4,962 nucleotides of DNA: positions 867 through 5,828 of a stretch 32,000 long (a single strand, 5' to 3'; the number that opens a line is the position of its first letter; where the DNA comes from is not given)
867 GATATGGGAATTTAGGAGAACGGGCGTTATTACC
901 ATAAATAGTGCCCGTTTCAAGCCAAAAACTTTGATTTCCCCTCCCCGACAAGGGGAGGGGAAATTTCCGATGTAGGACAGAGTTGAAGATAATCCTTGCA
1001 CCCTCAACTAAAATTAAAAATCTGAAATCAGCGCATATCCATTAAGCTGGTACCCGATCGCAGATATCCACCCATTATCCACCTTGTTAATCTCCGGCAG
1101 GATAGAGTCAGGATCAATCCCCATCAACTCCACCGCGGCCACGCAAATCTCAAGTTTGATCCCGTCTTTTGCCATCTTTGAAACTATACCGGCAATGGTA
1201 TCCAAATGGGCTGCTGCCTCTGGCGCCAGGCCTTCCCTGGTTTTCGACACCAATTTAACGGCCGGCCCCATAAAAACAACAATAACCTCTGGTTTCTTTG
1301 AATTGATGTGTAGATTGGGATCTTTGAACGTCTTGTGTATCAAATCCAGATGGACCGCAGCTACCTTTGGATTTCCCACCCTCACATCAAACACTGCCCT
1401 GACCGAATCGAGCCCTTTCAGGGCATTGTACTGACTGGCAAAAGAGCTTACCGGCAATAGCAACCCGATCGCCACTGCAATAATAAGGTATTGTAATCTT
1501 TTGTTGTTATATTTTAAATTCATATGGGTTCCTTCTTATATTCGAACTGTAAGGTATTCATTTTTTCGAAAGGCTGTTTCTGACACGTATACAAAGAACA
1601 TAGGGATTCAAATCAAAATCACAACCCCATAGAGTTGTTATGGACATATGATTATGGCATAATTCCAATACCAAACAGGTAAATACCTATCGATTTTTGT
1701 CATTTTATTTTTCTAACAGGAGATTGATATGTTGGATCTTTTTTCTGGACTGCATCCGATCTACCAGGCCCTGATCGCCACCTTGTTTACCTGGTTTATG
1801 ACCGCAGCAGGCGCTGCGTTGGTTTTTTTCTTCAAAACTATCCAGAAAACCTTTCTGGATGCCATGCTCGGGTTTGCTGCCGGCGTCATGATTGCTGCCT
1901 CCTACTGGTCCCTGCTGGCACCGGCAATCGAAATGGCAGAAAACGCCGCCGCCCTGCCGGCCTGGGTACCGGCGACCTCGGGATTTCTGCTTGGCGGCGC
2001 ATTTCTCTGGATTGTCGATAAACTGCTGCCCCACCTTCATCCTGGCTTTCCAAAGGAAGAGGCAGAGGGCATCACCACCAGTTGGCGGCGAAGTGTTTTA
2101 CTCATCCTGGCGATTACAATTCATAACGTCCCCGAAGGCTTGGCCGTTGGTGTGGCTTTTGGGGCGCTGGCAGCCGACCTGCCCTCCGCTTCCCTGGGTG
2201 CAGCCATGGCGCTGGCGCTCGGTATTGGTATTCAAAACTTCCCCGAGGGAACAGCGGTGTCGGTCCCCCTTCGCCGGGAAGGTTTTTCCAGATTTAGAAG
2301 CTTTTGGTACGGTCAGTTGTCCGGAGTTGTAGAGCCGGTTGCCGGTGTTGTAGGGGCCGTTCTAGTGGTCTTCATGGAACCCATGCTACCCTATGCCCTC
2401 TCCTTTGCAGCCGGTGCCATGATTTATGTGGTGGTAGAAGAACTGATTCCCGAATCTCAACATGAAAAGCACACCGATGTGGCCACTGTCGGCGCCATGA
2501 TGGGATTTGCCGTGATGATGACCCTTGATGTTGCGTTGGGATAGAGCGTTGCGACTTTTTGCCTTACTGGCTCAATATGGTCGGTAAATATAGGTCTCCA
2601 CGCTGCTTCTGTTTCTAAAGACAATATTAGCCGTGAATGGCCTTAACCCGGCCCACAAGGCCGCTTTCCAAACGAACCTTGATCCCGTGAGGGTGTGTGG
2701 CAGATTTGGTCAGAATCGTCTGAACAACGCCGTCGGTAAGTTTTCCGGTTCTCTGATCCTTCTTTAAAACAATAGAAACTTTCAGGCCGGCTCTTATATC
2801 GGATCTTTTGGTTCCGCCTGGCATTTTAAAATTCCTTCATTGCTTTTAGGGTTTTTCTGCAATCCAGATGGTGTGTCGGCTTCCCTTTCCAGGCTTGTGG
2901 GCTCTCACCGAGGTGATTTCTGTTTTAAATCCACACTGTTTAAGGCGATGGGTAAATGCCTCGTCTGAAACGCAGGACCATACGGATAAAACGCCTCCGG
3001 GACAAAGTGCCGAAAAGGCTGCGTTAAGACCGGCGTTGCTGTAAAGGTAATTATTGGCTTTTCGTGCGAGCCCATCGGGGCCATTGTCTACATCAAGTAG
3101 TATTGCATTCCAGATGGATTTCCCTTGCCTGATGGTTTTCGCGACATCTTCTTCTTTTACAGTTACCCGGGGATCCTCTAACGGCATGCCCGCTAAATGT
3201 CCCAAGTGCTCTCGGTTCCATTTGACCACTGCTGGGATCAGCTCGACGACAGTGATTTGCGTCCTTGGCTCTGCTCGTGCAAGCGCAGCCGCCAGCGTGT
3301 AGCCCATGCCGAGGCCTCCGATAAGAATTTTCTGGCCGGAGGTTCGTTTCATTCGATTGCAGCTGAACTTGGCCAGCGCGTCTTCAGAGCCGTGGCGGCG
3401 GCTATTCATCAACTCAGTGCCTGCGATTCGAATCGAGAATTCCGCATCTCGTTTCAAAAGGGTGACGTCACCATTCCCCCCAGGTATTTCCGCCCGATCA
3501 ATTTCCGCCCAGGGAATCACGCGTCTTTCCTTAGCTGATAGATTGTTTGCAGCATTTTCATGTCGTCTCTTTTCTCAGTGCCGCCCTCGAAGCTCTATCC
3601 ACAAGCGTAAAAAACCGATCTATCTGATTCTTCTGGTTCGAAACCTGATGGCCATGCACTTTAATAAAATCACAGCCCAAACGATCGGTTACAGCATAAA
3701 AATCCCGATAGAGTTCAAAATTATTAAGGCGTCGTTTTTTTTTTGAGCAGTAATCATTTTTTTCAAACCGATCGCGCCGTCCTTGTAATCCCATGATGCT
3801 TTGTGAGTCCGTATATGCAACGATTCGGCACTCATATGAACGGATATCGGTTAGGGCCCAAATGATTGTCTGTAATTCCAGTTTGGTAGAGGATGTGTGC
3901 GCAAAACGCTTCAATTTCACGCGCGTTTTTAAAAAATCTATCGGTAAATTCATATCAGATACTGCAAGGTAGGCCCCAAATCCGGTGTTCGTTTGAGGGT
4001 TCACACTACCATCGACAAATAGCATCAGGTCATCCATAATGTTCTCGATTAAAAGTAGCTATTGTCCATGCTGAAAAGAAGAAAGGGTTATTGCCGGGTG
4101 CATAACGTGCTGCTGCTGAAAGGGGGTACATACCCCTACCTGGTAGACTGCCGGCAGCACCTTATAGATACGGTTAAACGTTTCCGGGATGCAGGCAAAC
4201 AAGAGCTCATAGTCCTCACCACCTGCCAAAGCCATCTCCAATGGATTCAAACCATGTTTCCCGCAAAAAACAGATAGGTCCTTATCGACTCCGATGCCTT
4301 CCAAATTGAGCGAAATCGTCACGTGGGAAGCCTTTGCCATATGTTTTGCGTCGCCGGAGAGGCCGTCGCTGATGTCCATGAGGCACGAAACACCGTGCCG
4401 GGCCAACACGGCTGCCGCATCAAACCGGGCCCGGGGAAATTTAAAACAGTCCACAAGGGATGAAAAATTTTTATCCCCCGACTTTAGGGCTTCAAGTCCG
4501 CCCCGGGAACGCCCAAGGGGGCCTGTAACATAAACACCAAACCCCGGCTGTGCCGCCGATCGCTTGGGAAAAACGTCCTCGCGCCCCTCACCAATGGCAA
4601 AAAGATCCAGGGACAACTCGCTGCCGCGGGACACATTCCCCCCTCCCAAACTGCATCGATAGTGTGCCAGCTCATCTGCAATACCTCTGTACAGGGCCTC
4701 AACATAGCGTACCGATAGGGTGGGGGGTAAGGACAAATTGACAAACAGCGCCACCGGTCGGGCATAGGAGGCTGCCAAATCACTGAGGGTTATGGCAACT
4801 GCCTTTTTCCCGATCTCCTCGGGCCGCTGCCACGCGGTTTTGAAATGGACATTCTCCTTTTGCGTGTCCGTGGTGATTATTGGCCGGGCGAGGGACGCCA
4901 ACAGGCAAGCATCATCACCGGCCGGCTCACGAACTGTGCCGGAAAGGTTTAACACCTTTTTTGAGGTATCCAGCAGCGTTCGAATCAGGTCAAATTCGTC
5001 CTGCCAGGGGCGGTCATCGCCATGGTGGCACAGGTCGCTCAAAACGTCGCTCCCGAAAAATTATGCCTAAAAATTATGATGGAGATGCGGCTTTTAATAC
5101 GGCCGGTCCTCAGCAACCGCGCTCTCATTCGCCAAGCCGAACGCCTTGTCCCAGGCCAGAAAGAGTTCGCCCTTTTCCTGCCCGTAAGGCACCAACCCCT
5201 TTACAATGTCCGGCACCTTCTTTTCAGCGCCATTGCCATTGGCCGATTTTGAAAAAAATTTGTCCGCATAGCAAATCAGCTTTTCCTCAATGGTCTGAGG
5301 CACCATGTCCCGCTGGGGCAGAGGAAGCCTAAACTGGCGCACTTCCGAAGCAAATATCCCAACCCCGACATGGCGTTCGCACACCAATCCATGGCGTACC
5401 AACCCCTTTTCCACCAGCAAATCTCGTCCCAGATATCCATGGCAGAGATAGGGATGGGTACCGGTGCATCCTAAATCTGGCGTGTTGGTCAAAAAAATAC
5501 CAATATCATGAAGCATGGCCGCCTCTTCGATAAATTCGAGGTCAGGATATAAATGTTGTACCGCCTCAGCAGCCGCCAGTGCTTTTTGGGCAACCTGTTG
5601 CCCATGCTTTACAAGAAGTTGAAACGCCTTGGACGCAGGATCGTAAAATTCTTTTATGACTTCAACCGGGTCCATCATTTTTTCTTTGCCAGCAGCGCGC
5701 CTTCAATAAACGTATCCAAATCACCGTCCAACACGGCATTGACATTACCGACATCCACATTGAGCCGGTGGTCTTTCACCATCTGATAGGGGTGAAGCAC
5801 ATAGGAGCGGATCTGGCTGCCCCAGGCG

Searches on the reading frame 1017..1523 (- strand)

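Call 68: search_protein_families(library=pfam, proteins=[window:1017-1523:-], max_evalue=0.0001)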
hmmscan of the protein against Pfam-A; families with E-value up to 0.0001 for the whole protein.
window:1017-1523:- (169 aa): 1 family
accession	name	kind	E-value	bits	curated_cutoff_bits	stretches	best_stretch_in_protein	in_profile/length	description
PF02635.20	DsrE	-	1.8e-07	31.8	22.7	1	73-166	27-114/116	DsrE/DsrF-like family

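Call 84: search_protein_families(library=ncbifam, proteins=[window:1017-1523:-], max_evalue=0.00001)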
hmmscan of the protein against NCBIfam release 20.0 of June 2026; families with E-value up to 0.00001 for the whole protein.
window:1017-1523:- (169 aa): 0 families

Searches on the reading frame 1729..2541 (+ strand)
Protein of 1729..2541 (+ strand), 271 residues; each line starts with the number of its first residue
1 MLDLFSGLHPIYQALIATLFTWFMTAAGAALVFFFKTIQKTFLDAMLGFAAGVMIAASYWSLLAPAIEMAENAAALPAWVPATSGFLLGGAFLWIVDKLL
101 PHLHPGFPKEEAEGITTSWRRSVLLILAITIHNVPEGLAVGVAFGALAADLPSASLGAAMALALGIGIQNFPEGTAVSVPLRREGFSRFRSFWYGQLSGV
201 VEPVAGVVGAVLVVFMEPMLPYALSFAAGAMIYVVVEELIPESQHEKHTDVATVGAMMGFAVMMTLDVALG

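Call 68: search_protein_families(library=pfam, proteins=[window:1729-2541:+], max_evalue=0.0001)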
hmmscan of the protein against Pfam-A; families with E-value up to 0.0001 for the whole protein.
window:1729-2541:+ (271 aa): 1 family
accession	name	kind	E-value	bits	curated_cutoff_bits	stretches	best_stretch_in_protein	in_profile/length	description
PF02535.28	Zip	-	2e-27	96.7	35.1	2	118-266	174-322/323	ZIP Zinc transporter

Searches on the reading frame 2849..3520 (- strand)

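Call 68: search_protein_families(library=pfam, proteins=[window:2849-3520:-], max_evalue=0.0001)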
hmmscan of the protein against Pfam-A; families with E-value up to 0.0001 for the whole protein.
window:2849-3520:- (224 aa): 1 family
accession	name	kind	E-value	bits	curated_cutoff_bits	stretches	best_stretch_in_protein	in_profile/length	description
PF01564.23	Spermine_synth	-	3.9e-07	30.2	22.9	1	59-180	16-130/186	Spermine/spermidine synthase domain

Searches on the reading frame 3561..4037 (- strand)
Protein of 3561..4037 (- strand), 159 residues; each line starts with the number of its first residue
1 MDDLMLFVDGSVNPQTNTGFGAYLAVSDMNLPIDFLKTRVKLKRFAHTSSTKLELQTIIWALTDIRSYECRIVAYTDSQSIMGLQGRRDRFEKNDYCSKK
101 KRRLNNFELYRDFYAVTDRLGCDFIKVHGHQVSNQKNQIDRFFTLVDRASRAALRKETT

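Call 68: search_protein_families(library=pfam, proteins=[window:3561-4037:-], max_evalue=0.0001)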
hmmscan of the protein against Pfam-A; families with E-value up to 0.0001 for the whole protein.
window:3561-4037:- (159 aa): 1 family
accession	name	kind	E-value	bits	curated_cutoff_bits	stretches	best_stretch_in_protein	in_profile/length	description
PF00075.30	RNase_H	-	3.5e-12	47.1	25.8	1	3-139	3-132/141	RNase H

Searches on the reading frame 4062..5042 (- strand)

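Call 68: search_protein_families(library=pfam, proteins=[window:4062-5042:-], max_evalue=0.0001)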
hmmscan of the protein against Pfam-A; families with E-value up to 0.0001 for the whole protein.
window:4062-5042:- (327 aa): 2 families
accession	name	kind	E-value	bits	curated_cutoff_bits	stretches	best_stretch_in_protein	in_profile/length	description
PF00586.29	AIRS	-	1.8e-19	70.6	24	1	42-151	1-110/112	AIR synthase related protein, N-terminal domain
PF02769.27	AIRS_C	-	6.6e-08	33.3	23.1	1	165-281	1-117/156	AIR synthase related protein, C-terminal domain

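Call 84: search_protein_families(library=ncbifam, proteins=[window:4062-5042:-], max_evalue=0.00001)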
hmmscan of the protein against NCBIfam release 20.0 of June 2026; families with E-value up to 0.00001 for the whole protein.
window:4062-5042:- (327 aa): 7 families
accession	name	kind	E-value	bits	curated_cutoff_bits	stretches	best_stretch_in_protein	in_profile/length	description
TIGR01379.1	thiL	equivalog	1e-65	221.8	184.15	1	15-312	1-300/320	thiamine-phosphate kinase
NF004351.0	PRK05731.1-4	equivalog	6.5e-57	193.1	324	1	16-299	16-296/321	thiamine-phosphate kinase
NF004353.0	PRK05731.2-2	equivalog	9.4e-47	159.6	301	1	38-290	15-265/311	thiamine-phosphate kinase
NF004350.0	PRK05731.1-1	equivalog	2.6e-33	115.3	441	1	15-288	4-274/325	thiamine-phosphate kinase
NF004354.0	PRK05731.2-3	equivalog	2.2e-31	109.2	204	1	39-293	14-243/273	thiamine-phosphate kinase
TIGR00476.1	selD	equivalog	5.1e-13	48.9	125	1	29-252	32-253/311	selenide, water dikinase SelD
TIGR02124.1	hypE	equivalog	8.8e-09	34.8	251.6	1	41-274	33-267/332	hydrogenase expression/formation protein HypE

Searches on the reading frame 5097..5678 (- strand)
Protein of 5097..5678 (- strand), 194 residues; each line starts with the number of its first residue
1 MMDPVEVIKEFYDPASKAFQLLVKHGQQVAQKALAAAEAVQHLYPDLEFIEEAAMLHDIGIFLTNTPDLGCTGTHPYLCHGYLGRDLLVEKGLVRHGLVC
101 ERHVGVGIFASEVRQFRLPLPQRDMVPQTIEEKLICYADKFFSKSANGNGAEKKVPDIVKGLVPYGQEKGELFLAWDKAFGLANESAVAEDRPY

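Call 68: search_protein_families(library=pfam, proteins=[window:5097-5678:-], max_evalue=0.0001)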
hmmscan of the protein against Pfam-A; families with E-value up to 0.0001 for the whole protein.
window:5097-5678:- (194 aa): 1 family
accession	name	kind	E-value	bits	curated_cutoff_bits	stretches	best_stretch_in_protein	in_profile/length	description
PF01966.28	HD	-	4.7e-05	24.1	22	1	25-141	4-113/116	HD domain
